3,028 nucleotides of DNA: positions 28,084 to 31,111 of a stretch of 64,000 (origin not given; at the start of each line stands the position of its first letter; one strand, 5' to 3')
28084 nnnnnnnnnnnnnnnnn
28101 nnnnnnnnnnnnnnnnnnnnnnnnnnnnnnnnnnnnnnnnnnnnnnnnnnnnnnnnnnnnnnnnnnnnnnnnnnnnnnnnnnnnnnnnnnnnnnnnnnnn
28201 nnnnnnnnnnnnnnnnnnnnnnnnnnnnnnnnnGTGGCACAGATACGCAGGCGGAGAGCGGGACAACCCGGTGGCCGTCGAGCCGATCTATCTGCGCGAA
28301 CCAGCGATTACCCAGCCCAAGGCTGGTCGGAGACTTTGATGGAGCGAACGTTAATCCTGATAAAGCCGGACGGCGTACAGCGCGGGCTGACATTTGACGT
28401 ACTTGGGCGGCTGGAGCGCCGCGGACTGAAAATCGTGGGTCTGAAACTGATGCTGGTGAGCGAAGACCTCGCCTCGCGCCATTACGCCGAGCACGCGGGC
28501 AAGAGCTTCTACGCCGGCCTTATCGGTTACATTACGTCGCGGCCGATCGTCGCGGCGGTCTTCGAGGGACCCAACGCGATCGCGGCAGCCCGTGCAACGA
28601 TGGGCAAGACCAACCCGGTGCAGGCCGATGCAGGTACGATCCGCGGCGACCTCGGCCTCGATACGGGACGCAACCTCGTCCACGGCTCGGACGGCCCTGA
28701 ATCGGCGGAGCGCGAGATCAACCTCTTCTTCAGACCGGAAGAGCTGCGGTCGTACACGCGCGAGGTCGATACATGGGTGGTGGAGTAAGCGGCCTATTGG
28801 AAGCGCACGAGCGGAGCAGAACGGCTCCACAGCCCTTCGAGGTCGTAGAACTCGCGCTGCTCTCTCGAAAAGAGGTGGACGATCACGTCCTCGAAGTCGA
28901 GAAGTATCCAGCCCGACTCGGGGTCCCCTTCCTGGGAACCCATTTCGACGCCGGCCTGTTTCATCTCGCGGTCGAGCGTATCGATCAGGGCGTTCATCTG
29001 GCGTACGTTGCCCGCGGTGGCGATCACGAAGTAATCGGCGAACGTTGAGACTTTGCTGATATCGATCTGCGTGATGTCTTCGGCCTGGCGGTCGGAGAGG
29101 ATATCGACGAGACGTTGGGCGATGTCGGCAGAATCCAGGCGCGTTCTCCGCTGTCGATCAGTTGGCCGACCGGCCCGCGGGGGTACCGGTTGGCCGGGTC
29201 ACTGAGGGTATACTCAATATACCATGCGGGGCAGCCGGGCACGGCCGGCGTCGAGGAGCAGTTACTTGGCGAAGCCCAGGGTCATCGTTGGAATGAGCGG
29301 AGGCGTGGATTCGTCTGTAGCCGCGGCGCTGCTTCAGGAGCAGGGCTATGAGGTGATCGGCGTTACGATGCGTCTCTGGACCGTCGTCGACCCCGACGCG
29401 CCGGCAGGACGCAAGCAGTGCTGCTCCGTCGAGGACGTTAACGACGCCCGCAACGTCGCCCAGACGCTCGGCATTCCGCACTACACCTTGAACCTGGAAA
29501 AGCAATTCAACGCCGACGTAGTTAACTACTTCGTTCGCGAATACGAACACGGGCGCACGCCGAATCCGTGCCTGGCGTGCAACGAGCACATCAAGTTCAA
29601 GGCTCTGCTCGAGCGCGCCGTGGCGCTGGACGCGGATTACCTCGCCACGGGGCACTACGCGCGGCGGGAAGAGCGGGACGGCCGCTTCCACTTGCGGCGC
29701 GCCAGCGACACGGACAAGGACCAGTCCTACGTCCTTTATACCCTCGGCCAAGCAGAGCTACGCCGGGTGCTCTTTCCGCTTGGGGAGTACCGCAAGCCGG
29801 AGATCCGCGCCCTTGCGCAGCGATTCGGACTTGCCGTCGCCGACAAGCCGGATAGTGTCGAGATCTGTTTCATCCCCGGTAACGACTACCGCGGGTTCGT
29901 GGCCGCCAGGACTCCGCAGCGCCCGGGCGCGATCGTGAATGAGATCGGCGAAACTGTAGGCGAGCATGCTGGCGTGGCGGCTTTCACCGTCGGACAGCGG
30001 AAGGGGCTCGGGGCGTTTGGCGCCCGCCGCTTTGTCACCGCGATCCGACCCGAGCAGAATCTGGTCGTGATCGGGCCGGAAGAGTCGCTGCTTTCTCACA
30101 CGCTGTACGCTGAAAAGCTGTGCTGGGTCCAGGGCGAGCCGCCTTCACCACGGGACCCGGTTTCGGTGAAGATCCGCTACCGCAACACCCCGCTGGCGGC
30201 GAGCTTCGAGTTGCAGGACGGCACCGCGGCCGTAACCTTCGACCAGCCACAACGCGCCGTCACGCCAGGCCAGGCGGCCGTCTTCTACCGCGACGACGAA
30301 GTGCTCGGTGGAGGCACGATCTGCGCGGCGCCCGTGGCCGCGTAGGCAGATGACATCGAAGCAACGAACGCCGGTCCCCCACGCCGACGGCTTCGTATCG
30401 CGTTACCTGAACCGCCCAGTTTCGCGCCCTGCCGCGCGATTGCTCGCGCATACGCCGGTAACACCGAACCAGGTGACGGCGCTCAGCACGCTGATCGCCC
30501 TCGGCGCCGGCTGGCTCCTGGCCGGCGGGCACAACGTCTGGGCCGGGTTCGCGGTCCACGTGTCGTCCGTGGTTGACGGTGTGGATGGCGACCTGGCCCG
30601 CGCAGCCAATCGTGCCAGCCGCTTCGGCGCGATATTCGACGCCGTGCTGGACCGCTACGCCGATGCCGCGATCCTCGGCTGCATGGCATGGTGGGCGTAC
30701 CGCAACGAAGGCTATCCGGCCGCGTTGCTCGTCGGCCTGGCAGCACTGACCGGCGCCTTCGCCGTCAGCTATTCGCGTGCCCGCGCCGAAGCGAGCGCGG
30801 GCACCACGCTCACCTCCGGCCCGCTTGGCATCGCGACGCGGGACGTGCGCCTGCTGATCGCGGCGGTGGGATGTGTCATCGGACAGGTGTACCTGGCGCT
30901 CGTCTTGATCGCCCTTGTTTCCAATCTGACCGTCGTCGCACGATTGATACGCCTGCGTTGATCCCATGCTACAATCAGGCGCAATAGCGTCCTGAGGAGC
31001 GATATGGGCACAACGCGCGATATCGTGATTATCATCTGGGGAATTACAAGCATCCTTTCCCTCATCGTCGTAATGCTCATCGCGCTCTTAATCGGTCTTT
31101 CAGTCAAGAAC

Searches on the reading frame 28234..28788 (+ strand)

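Call 19: search_protein_families(library=pfam, proteins=[window:28234-28788:+], max_evalue=0.01)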
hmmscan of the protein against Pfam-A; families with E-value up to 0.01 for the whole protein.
window:28234-28788:+ (184 aa): 1 family
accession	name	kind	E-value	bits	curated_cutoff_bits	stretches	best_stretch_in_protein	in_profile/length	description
PF00334.24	NDK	-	7.6e-51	172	27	1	37-170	1-134/135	Nucleoside diphosphate kinase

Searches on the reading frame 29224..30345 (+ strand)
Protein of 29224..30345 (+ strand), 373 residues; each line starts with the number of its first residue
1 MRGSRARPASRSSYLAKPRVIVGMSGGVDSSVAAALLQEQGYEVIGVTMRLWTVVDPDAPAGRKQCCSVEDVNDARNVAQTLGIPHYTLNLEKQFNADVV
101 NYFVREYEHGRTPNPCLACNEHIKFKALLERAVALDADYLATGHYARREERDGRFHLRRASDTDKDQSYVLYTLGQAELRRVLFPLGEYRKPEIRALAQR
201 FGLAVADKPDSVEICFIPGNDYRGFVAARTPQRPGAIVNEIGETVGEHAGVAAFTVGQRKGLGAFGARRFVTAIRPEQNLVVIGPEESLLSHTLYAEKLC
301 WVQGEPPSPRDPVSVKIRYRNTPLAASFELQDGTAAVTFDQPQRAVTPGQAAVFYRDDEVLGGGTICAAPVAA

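Call 43: search_protein_families(library=pfam, proteins=[window:29224-30345:+], max_evalue=0.001)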
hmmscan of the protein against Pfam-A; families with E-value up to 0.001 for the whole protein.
window:29224-30345:+ (373 aa): 7 families
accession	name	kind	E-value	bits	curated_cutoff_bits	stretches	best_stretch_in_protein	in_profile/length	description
PF03054.22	tRNA_Me_trans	-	1.3e-79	267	20.6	1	19-218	2-201/202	tRNA methyl transferase HUP domain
PF20258.4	tRNA_Me_trans_C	-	2.8e-22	79.3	20.6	1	291-366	1-77/77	Aminomethyltransferase beta-barrel domain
PF20259.3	tRNA_Me_trans_M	-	4e-15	55.5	27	1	224-284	2-65/66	tRNA methyl transferase PRC-barrel domain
PF02540.23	NAD_synthase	-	5.4e-07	29.4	21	1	19-97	20-87/242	NAD synthase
PF00733.27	Asn_synthase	-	8.4e-05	22.8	21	1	19-105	19-93/354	Asparagine synthase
PF24167.1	DUF7411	-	9.4e-05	22.5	28.7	0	20-105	3-72/194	Family of unknown function (DUF7411)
PF06508.19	QueC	-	0.00033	20.6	22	0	20-50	2-32/210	Queuosine biosynthesis protein QueC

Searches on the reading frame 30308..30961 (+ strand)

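Call 43: search_protein_families(library=pfam, proteins=[window:30308-30961:+], max_evalue=0.001)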
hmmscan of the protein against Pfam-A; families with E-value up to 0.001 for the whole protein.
window:30308-30961:+ (217 aa): 1 family
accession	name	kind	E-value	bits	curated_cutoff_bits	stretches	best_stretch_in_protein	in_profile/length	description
PF01066.26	CDP-OH_P_transf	-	7.4e-13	49.6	22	1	52-199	3-143/152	CDP-alcohol phosphatidyltransferase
